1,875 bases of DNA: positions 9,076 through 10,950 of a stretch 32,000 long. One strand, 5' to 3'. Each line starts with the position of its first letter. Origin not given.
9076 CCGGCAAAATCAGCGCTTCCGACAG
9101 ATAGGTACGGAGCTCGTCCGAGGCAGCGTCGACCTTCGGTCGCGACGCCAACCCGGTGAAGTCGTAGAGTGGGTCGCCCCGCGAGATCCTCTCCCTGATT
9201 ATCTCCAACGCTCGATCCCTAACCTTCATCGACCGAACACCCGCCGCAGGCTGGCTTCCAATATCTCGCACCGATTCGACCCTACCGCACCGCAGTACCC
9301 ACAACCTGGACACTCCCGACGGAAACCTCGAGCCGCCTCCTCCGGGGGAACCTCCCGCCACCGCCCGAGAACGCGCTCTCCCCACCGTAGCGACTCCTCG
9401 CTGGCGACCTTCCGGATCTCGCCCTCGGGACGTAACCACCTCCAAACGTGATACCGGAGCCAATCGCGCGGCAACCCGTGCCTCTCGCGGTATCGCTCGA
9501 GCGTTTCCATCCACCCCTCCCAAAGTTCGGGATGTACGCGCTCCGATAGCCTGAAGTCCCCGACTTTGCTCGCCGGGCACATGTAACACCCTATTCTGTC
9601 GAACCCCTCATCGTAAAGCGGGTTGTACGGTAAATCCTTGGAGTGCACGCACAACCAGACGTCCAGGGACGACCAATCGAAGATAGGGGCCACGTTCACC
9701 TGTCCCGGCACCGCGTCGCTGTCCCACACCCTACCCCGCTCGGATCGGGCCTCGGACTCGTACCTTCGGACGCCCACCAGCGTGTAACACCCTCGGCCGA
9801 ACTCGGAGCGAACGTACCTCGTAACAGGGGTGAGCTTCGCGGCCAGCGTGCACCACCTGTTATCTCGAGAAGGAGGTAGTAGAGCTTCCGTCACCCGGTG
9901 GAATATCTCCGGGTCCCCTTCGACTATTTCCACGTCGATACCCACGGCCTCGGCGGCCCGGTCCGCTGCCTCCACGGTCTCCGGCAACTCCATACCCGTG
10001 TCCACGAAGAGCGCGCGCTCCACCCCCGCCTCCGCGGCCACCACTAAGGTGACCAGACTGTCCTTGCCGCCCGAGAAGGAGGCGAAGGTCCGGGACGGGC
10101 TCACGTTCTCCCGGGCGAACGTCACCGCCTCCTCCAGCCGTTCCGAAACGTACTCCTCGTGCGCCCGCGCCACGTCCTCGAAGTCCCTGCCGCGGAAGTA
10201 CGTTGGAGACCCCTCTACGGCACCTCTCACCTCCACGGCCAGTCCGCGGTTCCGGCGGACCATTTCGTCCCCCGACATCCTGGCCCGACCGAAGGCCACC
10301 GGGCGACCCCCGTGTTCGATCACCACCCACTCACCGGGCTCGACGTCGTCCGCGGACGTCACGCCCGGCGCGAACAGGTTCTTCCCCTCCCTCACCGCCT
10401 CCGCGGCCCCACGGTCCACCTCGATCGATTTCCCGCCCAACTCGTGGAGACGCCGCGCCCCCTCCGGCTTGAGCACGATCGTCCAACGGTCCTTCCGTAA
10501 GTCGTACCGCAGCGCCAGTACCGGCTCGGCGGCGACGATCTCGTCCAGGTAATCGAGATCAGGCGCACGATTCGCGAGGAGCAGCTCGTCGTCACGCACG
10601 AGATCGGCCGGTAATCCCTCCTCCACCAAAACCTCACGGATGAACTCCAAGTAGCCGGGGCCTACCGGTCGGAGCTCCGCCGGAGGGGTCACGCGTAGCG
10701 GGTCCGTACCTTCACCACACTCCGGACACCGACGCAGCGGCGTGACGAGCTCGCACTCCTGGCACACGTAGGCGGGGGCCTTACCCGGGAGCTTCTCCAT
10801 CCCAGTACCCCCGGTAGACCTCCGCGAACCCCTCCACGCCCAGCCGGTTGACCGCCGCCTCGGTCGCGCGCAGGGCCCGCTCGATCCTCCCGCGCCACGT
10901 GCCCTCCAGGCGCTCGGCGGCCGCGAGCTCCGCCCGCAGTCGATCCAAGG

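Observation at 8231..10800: Translationally coupled PUA/PP-loop/Cys-cluster enzyme and SelA-like PLP enzyme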

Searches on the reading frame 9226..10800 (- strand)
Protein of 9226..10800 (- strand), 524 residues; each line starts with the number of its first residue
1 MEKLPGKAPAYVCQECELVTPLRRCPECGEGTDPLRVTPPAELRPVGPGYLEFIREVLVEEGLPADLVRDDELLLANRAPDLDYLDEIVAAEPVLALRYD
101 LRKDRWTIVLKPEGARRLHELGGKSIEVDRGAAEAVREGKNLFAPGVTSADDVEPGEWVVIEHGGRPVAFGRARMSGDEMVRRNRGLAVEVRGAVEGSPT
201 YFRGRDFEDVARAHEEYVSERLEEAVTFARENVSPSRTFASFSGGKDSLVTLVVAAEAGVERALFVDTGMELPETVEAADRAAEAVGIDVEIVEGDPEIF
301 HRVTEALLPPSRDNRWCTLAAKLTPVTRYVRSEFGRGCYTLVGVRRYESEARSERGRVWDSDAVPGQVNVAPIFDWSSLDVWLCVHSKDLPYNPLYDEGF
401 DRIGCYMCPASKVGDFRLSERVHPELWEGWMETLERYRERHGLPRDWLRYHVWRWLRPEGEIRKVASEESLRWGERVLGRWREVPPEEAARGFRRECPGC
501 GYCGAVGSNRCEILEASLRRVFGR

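Call 3: search_protein_families(library=pfam, proteins=[window:9226-10800:-], max_evalue=0.01)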
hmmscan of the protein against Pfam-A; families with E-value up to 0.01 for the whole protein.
window:9226-10800:- (524 aa): 3 families
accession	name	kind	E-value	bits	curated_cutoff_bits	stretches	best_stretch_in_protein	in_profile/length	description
PF01507.26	PAPS_reduct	-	4.4e-37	128.2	22.5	1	239-410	3-174/175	Phosphoadenosine phosphosulfate reductase domain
PF01472.26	PUA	-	5e-21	74.9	24.8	1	125-192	2-71/74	PUA domain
PF24167.1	DUF7411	-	0.0024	17.9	28.7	1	241-307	6-70/194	Family of unknown function (DUF7411)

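Call 4: search_protein_families(library=ncbifam, proteins=[window:9226-10800:-], max_evalue=0.01)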
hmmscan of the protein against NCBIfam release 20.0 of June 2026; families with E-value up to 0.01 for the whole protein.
window:9226-10800:- (524 aa): 29 families (the best 25 are shown)
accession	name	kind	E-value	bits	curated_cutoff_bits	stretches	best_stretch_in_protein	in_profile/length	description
NF010367.0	PRK13795.1-2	equivalog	1.3e-251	836.1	456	2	1-489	3-496/584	hypothetical protein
NF010368.0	PRK13795.1-3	equivalog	1.1e-106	357.6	588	1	6-471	8-483/635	hypothetical protein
NF010369.0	PRK13795.1-4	equivalog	1.5e-87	294.3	1086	1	6-466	10-486/633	hypothetical protein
NF010366.0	PRK13795.1-1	equivalog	4.1e-75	253.2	745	1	11-471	39-506/667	hypothetical protein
NF006327.0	PRK08557.1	equivalog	2e-52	178.3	366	1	238-450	184-396/415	hypothetical protein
NF006351.0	PRK08576.1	equivalog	4e-33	114.6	290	1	206-411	206-404/436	hypothetical protein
NF002537.0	PRK02090.1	equivalog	3.7e-22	79.1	154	1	209-409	15-213/244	phosphoadenylyl-sulfate reductase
TIGR00434.1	cysH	subfamily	7.3e-16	58.7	165.1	1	225-410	4-189/214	phosophoadenylyl-sulfate reductase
TIGR02055.1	APS_reductase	subfamily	7.8e-16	58.4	235.3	1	252-410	12-169/194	adenylylsulfate reductase, thioredoxin dependent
NF040592.1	tRNA_mod_ArcS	equivalog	4e-13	48.8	440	1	107-192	491-573/575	archaeosine synthase subunit alpha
TIGR02057.1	PAPS_reductase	equivalog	8.6e-13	48.7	254.2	1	216-406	7-196/224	phosphoadenosine phosphosulfate reductase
TIGR03684.1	arCOG00985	hypoth_equivalog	8.6e-12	45.1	120.6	1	123-190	72-142/154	arCOG04150 universal archaeal PUA-domain protein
TIGR00451.1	unchar_dom_2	domain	8.2e-11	42.1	27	1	89-192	3-102/107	uncharacterized domain 2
NF003587.0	PRK05253.1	subfamily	2.2e-09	37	195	1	223-354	14-145/301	sulfate adenylyltransferase subunit CysD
NF011153.0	PRK14560.1-4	equivalog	7.2e-09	35.8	169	1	121-190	76-148/162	putative RNA-binding protein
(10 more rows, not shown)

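Call 7: list_cluster_members(proteins=[window:9226-10800:-, window:8231-9229:-, window:7944-8234:-])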
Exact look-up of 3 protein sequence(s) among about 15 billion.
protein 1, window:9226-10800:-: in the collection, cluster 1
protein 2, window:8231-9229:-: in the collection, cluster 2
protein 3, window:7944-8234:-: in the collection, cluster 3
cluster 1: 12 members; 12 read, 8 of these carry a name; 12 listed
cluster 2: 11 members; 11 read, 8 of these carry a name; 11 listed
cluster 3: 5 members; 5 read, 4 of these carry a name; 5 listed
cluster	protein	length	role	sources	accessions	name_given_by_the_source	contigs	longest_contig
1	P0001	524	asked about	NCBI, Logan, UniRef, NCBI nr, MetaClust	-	-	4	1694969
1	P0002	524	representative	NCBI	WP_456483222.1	phosphoadenosine phosphosulfate reductase domain-containing protein [Methanopyrus ...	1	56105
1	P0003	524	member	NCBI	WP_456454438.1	phosphoadenosine phosphosulfate reductase domain-containing protein [Methanopyrus sp.]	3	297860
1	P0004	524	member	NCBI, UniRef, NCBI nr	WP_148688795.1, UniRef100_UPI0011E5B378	phosphoadenosine phosphosulfate reductase family protein [Methanopyrus sp. SNP6] | phosphoadenosine phosphosulfate reductase domain-containing protein n=1 Tax=Methanopyrus ...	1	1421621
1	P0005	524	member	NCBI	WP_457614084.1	phosphoadenosine phosphosulfate reductase domain-containing protein [Methanopyrus sp.]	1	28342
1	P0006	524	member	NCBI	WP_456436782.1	phosphoadenosine phosphosulfate reductase domain-containing protein [Methanopyrus sp.]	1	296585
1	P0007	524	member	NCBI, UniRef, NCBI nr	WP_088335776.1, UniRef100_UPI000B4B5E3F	phosphoadenosine phosphosulfate reductase family protein [Methanopyrus sp. KOL6] | phosphoadenosine phosphosulfate reductase domain-containing protein n=1 Tax=Methanopyrus ...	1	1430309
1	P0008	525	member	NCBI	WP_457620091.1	phosphoadenosine phosphosulfate reductase domain-containing protein [Methanopyrus sp.]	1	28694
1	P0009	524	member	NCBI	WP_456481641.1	phosphoadenosine phosphosulfate reductase domain-containing protein [Methanopyrus sp.]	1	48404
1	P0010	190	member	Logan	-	-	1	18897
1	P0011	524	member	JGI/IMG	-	-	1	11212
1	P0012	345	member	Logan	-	-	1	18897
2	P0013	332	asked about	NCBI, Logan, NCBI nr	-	-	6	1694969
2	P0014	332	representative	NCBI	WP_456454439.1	TIGR03576 family pyridoxal phosphate-dependent enzyme [Methanopyrus sp.]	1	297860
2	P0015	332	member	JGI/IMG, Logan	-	L-seryl-tRNA(Ser) seleniumtransferase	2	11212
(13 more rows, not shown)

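Call 12: search_solved_structures(query=window:9226-10800:-, max_evalue=0.01, show_alignments=2)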
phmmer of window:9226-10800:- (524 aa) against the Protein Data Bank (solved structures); distinct sequences matched with E-value up to 0.01: 17.
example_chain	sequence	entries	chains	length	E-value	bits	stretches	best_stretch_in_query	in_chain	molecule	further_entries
2goy_A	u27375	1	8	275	5.3e-09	38.7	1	238-410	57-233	adenosine phosphosulfate reductase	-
7lhr_A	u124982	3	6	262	2.3e-08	36.6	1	249-412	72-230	Phosphoadenosine phosphosulfate reductase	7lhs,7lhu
3d79_A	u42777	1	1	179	3.8e-08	35.9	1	124-191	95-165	Putative uncharacterized protein PH0734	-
8q7r_U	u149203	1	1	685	1.2e-05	27.7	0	224-298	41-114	Ubiquitin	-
5zvd_B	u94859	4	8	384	3e-05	26.3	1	128-192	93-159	389aa long hypothetical nucleolar protein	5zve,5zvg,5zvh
8pql_E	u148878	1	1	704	3.1e-05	26.3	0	224-298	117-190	Polyubiquitin-C,Nucleotide exchange factor SIL1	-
8pql_U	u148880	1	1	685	3.8e-05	26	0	224-298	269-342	Ubiquitin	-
6vpu_A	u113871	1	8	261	4.2e-05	25.9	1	222-404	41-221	Phosphoadenosine phosphosulfate reductase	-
1q7h_A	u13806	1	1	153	7.7e-05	25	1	126-190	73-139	conserved hypothetical protein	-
1iq8_A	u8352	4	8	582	0.00014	24.2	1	101-196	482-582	ARCHAEOSINE TRNA-GUANINE TRANSGLYCOSYLASE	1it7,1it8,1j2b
2ywb_A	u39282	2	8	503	0.00022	23.5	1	206-302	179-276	GMP synthase [glutamine-hydrolyzing]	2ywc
7rge_A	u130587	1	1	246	0.00036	22.8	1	243-409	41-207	3'-phosphoadenylylsulfate reductase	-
2aus_C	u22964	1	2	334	0.00091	21.5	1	129-192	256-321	pseudouridine synthase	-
1sur_A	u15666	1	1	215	0.00099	21.3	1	223-404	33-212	PAPS REDUCTASE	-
2oq2_A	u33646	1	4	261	0.0011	21.2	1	320-408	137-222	Phosphoadenosine phosphosulfate reductase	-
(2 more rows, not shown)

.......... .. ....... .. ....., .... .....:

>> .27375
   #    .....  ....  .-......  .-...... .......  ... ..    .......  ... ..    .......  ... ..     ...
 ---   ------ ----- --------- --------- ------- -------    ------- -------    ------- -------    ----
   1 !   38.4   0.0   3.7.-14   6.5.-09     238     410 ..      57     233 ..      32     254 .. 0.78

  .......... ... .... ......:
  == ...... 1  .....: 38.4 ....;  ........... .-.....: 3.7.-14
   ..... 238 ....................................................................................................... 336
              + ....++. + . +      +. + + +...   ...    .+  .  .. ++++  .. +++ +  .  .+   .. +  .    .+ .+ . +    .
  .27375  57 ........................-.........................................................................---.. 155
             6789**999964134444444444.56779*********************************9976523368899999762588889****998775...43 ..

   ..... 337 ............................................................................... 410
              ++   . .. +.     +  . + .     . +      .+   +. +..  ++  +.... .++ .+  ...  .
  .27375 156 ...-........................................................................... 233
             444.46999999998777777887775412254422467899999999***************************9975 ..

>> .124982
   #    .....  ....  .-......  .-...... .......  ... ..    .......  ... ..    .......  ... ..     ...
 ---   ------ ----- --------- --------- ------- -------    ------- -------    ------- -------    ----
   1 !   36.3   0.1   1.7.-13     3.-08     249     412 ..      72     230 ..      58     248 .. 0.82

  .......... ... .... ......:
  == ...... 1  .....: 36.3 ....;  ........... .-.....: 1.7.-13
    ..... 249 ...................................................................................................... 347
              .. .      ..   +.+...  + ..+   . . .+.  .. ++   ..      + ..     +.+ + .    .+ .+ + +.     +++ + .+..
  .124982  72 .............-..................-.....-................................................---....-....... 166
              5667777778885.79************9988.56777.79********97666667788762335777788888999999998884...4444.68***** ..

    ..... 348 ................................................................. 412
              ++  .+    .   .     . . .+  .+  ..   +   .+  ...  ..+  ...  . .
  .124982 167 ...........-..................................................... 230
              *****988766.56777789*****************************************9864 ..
